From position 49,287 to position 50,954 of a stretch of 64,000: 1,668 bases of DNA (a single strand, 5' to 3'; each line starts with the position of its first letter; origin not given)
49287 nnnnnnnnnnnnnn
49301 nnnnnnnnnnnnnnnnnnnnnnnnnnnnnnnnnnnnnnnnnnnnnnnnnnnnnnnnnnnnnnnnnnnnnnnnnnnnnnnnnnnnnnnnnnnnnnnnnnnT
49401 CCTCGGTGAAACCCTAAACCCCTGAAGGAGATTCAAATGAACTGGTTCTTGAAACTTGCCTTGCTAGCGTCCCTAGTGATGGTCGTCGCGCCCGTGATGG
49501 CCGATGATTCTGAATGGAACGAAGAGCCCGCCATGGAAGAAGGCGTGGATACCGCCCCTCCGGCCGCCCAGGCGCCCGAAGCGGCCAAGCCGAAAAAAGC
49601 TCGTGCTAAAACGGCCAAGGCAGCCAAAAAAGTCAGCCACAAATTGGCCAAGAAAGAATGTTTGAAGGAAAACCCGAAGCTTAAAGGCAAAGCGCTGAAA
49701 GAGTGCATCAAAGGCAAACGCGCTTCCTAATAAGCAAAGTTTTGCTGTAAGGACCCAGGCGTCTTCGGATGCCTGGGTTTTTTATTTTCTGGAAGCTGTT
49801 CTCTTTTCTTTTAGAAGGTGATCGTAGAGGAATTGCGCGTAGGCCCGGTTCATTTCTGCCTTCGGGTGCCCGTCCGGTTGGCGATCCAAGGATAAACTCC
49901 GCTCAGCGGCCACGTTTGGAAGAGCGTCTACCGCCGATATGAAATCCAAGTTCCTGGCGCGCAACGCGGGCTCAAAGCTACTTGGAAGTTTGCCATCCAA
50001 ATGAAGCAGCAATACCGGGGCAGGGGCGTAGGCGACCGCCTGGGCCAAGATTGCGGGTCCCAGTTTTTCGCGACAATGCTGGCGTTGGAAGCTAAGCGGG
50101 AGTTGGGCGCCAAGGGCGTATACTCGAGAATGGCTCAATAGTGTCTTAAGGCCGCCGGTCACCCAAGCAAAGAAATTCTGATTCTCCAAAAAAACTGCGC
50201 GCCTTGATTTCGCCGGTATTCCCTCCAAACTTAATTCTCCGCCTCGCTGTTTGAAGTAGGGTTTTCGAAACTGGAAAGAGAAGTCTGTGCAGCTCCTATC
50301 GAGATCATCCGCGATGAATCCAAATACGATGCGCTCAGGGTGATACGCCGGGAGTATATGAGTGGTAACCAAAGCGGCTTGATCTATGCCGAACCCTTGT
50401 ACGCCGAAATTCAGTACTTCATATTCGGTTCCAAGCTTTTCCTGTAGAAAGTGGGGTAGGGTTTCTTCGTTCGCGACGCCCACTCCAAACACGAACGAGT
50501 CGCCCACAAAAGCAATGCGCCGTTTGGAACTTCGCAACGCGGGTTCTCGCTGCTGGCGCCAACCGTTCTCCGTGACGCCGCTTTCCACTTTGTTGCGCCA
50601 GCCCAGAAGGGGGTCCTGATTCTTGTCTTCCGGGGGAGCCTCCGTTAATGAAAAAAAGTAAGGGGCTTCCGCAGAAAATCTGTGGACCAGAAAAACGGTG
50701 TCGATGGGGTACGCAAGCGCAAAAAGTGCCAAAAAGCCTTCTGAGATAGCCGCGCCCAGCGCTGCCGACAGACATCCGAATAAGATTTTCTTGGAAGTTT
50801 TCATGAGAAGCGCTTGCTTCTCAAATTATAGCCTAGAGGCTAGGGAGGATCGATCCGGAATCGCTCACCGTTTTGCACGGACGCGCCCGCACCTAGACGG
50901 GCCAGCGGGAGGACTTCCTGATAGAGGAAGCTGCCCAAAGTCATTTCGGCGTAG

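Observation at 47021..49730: Sigma-54 activator bracketed by two consensus sigma-54 promoters whose only visible targets are tiny low-complexity proteins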

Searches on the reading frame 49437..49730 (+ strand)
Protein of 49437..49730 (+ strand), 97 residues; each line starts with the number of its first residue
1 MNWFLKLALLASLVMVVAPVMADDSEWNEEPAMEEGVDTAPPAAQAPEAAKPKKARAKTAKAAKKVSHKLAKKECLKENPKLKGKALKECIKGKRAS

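Call 4: search_protein_families(library=pfam, proteins=[window:49437-49730:+], max_evalue=0.1)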
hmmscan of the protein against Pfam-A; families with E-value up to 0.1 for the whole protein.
window:49437-49730:+ (97 aa): 0 families

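Call 21: find_homologous_proteins(query=window:49437-49730:+, max_evalue=1)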
Query window:49437-49730:+ (97 aa): 4 proteins with E <= 1 among 42 candidates.
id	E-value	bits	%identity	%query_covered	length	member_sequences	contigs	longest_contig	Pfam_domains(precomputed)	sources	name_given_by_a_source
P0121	3.6e-45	170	85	100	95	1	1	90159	-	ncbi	ncbi:MAG: hypothetical protein R3B54_11735 [Bdellovibrionota bacterium]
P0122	2.4e-39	151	81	100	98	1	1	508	-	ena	-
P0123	7.8e-29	118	100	67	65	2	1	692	-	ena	-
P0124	1.5e-3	37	57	22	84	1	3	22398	-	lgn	-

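Call 22: find_encoding_contigs(protein=P0121, flank=8000, max_places=3)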
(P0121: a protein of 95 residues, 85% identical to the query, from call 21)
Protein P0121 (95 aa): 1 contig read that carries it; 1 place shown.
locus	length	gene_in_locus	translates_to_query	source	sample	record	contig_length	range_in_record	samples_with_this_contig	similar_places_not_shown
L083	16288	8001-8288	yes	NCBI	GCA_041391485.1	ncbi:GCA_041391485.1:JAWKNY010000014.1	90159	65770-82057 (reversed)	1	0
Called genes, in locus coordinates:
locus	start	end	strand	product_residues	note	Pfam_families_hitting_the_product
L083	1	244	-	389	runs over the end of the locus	PF01757:Acyl_transf_3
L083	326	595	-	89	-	PF13560:HTH_31 (weak), PF01381:HTH_3 (weak)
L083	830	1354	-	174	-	-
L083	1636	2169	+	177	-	-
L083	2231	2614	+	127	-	-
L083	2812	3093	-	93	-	-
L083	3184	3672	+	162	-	PF05618:RimB-like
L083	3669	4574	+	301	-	PF18030:Rimk_N, PF14397:ATPgrasp_ST (faint), PF02655:ATP-grasp_3, PF08443:RimK, PF02955:GSH-S_ATP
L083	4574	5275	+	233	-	PF24827:AstE_AspA_cat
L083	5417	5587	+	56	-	-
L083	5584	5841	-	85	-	PF02954:HTH_8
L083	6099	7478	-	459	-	PF00072:Response_reg, PF00158:Sigma54_activat, PF14532:Sigma54_activ_2, PF00004:AAA (weak), PF07724:AAA_2 (weak), PF07728:AAA_5 (weak), PF25601:AAA_lid_14, PF02954:HTH_8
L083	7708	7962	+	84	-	-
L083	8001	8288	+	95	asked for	-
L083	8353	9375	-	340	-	-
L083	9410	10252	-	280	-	-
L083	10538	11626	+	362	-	-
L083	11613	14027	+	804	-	-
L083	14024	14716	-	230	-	PF00588:SpoU_methylase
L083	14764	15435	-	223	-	-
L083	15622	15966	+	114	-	-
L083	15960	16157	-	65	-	-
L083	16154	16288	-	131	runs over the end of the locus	-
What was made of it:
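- The whole module is syntenic in L083 (call 22).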

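Call 23: find_encoding_contigs(protein=P0124, flank=6000, max_places=3)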
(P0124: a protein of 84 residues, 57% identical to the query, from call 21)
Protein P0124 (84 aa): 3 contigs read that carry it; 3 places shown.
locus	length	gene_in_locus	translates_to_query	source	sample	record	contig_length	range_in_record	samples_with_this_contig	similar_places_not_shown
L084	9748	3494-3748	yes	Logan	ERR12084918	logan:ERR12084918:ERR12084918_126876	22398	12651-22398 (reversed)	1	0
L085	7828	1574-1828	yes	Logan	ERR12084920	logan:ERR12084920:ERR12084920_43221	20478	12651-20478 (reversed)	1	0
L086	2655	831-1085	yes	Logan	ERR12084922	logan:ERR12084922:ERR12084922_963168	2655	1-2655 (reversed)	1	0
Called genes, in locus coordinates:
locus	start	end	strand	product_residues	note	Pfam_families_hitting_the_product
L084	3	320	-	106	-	?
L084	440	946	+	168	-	PF00293:NUDIX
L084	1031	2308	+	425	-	PF02675:AdoMet_dc, PF17284:Spermine_synt_N, PF01564:Spermine_synth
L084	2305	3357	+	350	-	PF00491:Arginase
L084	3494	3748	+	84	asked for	-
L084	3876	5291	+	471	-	PF01336:tRNA_anti-codon, PF00152:tRNA-synt_2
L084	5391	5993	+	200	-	PF09990:DUF2231 (faint)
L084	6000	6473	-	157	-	-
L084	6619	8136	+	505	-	PF28494:GlyRS_ins_1 (weak), PF00587:tRNA-synt_2b, PF03129:HGTP_anticodon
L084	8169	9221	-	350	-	PF00724:Oxidored_FMN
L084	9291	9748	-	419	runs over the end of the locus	-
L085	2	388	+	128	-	?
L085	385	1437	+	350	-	PF00491:Arginase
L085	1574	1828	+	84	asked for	-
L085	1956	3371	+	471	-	PF01336:tRNA_anti-codon, PF00152:tRNA-synt_2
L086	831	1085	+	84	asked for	-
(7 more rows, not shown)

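Call 42: search_protein_families(library=ncbifam, proteins=[window:49437-49730:+], max_evalue=0.1)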
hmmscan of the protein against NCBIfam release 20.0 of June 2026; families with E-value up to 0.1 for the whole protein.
window:49437-49730:+ (97 aa): 0 families

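Call 51: search_solved_structures(query=window:49437-49730:+, max_evalue=10)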
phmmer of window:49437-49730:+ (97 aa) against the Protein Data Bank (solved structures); distinct sequences matched with E-value up to 10: 1.
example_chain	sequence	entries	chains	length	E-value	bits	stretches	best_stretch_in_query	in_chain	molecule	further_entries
8ga8_G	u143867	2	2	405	3.2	11.7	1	24-94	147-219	Transcriptional regulatory protein DEP1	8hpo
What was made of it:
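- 49437..49730 (+): Gene for a 97-aa exported protein: signal peptide, acidic segment, lysine/alanine-rich segment, and a C-terminal two-Cys helical hairpin. No family or PDB match (calls 4, 42, 51).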

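Call 78: predict_structure(alignment_id=A6)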
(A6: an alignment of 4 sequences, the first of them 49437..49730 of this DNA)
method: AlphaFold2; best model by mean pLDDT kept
length: 97 residues; sequences in the alignment: 4
mean_pLDDT: 62.6   pTM: 0.33
mean pLDDT of the five models: 62.6, 61.9, 60.8, 56.1, 55.7
residues with pLDDT >= 90: 1; 70-90: 36; 50-70: 24; < 50: 36
segments of 3 or more residues with pLDDT < 50: 23-26, 30-50, 52-61
pLDDT, mean of each block of 10 residues (from residue 1): 70 60 48 43 43 46 67 86 87 81
secondary structure, 60 per line:
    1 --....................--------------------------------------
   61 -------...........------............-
elements in order: H3-22 H68-78 H85-96
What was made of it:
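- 49437..49730 (+): The AlphaFold hairpin spans residues 68-96 with pLDDT 81-87, and the rest is disordered (call 78).
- Closest known: ZraSR / ZraP. Different: The exported proteins are disordered or a short hairpin, with no ZraP/CpxP/Spy family hit (calls 4, 78).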

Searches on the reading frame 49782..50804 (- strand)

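Call 4: search_protein_families(library=pfam, proteins=[window:49782-50804:-], max_evalue=0.1)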
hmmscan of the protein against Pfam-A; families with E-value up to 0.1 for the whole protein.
window:49782-50804:- (340 aa): 2 families
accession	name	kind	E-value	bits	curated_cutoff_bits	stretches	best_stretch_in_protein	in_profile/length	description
PF13472.12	Lipase_GDSL_2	-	0.00033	21.6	32.9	1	99-180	1-87/178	GDSL-like Lipase/Acylhydrolase family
PF20078.4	DUF6473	-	0.086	12.5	27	0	85-142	25-78/274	Domain of unknown function (DUF6473)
